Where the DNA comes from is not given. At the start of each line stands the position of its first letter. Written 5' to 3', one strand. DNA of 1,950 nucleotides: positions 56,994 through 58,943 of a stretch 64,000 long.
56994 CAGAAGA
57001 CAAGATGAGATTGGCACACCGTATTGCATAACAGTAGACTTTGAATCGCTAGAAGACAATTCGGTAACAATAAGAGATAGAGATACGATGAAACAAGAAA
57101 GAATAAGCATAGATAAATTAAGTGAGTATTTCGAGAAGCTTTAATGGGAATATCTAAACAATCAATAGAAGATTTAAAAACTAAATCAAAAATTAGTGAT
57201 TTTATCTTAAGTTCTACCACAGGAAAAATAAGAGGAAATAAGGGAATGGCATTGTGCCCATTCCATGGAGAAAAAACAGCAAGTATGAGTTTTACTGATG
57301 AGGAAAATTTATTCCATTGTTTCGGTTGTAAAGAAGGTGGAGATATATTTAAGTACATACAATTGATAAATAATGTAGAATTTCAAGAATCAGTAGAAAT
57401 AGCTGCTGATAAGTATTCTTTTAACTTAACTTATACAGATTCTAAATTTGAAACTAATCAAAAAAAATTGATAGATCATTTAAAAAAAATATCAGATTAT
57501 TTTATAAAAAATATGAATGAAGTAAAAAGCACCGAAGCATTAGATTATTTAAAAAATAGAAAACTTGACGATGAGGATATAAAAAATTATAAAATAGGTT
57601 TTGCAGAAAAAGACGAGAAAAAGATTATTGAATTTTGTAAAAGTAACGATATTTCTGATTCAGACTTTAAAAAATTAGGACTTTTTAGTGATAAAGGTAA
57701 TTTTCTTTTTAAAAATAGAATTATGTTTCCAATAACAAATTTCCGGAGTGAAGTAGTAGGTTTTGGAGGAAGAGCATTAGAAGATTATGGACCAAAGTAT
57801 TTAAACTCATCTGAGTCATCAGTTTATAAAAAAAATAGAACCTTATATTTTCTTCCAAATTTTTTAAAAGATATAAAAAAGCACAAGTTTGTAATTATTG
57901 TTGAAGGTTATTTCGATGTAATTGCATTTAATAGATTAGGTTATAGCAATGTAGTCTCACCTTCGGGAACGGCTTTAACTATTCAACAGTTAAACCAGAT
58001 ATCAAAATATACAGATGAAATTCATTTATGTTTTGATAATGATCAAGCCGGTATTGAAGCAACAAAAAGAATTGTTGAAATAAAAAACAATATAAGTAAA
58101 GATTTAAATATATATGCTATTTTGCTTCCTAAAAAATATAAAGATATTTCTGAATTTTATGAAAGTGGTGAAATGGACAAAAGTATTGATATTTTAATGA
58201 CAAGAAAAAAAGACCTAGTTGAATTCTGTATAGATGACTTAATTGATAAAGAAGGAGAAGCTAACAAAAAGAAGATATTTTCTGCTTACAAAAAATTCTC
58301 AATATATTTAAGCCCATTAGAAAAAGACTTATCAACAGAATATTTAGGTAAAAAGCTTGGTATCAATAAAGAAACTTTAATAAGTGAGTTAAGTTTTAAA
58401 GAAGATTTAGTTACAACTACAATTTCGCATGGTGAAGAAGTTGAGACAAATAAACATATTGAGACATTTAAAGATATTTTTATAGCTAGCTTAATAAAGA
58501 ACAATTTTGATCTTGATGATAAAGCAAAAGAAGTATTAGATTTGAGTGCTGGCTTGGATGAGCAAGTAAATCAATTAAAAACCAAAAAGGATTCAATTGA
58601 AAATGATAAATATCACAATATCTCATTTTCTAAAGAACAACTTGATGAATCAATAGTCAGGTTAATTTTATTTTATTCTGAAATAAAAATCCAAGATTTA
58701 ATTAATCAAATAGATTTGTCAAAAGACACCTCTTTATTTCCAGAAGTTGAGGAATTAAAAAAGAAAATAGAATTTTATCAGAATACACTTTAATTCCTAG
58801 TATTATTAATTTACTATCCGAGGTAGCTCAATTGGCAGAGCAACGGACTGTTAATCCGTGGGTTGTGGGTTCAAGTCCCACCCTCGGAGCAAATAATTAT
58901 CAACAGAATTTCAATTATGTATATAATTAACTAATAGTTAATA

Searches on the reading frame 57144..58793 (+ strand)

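Call 96: search_protein_families(library=ncbifam, proteins=[window:57144-58793:+], max_evalue=1e-10)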
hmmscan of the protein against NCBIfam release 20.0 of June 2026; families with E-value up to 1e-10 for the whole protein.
window:57144-58793:+ (549 aa): 1 family
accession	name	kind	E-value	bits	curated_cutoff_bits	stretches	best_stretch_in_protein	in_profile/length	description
TIGR01391.1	dnaG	equivalog_domain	1.4e-101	340.4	283.6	1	3-404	2-409/414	DNA primase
